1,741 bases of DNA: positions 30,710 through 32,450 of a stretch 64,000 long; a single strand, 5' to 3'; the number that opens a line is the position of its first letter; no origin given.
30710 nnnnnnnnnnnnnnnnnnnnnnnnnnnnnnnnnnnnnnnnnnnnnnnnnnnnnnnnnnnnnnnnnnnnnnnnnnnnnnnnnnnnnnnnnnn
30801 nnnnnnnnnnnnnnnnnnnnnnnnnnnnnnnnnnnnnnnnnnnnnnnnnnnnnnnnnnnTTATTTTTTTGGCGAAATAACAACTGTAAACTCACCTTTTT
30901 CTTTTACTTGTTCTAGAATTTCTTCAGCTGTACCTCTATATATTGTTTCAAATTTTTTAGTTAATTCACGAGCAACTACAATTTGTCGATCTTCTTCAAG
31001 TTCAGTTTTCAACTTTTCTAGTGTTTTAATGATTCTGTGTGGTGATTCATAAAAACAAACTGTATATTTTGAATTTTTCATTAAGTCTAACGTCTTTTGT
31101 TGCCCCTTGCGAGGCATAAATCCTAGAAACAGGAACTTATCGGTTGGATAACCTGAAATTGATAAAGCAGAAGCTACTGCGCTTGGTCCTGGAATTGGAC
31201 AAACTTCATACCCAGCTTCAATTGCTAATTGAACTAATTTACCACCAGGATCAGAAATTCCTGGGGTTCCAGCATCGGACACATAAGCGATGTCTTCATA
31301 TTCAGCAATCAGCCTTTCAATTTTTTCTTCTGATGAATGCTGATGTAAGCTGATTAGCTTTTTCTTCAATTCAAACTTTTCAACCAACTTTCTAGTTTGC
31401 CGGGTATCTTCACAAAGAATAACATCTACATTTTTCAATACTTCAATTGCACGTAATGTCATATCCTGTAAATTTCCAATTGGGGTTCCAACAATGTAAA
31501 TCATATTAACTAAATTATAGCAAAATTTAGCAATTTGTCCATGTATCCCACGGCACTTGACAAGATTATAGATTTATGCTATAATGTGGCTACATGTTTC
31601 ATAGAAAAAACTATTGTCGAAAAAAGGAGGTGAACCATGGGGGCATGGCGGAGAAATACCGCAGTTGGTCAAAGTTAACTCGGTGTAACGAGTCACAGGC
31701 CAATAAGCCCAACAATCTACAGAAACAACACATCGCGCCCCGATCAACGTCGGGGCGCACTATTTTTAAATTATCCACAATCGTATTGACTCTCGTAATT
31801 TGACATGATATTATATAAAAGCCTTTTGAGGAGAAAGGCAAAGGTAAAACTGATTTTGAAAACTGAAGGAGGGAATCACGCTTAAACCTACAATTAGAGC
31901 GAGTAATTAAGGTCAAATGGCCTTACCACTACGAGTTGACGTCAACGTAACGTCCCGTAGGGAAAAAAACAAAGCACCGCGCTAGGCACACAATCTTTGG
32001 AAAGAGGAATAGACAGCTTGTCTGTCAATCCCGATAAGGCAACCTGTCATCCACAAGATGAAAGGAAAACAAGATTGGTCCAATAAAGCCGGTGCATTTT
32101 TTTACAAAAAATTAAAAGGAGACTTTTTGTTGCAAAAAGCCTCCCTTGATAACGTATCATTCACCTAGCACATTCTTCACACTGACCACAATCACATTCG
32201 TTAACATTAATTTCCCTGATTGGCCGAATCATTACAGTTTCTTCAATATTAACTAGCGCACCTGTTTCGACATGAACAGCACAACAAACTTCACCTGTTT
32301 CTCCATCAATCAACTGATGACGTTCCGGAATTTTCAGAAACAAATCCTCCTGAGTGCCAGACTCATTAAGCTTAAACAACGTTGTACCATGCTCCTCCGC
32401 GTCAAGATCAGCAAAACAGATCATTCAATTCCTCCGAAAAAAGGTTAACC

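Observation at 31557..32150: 600-bp GC-rich intergenic region with two promoters, a 13-codon SD-led ORF followed by a terminator, and a second ORF-free transcript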

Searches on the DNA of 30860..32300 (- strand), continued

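Call 66: search_with_rna_model(model_id=R2, sources=[L001, L083, L086, L092, L120], max_evalue=5, filters=off, make_alignment=false, show_alignments=6)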
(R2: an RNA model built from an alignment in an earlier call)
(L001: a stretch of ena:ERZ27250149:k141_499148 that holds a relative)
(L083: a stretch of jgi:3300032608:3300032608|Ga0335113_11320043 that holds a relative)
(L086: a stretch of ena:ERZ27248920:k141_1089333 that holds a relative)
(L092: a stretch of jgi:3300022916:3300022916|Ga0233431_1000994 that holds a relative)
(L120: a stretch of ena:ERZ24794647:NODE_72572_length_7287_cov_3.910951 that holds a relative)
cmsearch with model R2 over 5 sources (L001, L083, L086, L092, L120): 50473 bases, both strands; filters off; matches with E-value up to 5: 12.
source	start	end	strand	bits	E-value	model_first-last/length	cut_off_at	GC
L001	9541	9690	-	196.5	9.1e-47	1-150/150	no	0.41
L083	2982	3142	-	13.9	0.048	1-150/150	no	0.51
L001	16913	17026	+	10.5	0.32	1-150/150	no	0.37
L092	3082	3222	-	10.3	0.35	1-150/150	no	0.45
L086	3029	3149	-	9.2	0.68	1-150/150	no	0.5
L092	277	392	+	7.4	1.8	1-150/150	no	0.36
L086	8168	8294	-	7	2.3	1-150/150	no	0.46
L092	57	181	+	6.8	2.5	1-150/150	no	0.39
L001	13244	13363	-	6.2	3.7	1-150/150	no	0.38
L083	230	386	+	6.1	3.8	1-150/150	no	0.34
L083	7014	7110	+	5.9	4.3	1-150/150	no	0.28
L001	2230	2365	+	5.8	4.5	1-150/150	no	0.3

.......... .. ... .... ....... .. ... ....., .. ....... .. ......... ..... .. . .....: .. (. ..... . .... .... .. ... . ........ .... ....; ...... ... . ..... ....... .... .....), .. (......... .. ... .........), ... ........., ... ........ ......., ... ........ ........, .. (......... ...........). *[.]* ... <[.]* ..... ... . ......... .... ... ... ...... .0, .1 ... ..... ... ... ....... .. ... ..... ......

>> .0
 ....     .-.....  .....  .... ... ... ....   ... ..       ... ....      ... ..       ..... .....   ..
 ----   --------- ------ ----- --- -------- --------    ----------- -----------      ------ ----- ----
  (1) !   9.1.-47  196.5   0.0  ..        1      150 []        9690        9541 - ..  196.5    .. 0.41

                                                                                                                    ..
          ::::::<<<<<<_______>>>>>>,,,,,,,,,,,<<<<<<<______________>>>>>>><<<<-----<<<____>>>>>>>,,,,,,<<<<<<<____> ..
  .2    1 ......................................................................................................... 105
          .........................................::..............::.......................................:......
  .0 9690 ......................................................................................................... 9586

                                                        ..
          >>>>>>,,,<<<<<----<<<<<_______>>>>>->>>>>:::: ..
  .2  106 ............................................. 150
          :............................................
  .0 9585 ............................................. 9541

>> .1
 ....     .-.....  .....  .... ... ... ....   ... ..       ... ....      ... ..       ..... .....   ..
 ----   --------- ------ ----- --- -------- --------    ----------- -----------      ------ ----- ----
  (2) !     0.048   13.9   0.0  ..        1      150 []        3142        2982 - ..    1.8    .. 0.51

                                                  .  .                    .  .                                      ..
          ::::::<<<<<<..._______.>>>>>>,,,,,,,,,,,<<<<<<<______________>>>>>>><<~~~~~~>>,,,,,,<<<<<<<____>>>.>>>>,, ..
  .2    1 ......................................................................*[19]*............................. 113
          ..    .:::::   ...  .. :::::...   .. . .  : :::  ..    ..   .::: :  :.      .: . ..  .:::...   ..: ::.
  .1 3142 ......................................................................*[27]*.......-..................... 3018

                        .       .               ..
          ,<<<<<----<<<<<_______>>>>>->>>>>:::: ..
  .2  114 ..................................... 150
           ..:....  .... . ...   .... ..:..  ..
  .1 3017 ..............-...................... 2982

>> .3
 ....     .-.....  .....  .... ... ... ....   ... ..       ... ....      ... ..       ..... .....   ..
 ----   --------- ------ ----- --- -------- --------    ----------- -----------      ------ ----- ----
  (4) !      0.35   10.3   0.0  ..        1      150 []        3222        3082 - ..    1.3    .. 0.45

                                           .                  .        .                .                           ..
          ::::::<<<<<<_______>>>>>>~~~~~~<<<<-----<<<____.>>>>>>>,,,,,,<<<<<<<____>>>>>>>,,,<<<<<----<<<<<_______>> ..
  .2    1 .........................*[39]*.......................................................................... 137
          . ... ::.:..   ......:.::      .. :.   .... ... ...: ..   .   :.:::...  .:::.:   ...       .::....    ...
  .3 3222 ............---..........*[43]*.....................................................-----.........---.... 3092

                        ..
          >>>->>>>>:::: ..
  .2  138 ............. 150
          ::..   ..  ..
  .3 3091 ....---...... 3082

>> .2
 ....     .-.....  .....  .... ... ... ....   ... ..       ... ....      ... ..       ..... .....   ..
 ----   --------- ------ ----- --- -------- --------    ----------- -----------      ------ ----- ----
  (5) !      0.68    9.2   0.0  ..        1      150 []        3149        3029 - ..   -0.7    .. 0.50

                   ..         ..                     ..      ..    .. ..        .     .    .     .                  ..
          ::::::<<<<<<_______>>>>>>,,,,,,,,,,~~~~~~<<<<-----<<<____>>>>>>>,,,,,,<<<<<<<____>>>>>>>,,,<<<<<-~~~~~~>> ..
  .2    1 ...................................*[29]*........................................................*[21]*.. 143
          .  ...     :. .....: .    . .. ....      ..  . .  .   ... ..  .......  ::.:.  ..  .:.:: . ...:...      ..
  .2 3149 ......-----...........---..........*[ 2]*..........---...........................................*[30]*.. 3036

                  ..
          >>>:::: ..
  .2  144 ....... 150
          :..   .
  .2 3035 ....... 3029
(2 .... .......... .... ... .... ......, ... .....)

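Call 84: search_rna_families(sources=[L120, L125, L127, L119, L123], threshold=evalue, max_evalue=0.1)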
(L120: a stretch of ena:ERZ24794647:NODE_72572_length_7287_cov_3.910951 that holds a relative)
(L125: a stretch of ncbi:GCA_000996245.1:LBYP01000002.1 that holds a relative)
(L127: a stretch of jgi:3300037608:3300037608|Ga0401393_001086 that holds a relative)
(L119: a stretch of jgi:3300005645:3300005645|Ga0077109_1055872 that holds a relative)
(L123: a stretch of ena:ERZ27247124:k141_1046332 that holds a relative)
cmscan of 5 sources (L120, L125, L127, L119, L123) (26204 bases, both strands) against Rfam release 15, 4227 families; matches with E-value up to 0.1: 0.
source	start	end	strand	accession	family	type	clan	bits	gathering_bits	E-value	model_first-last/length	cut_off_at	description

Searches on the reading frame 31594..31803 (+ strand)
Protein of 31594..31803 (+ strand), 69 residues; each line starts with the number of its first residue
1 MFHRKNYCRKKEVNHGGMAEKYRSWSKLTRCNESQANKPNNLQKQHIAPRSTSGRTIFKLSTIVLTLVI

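Call 70: search_protein_families(library=pfam, proteins=[window:31594-31803:+], max_evalue=0.1)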
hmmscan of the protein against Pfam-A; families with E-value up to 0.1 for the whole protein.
window:31594-31803:+ (69 aa): 1 family
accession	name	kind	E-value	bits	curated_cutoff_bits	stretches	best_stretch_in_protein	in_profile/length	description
PF14279.12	HNH_5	-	0.077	13.4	27.5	0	37-58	8-29/56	HNH endonuclease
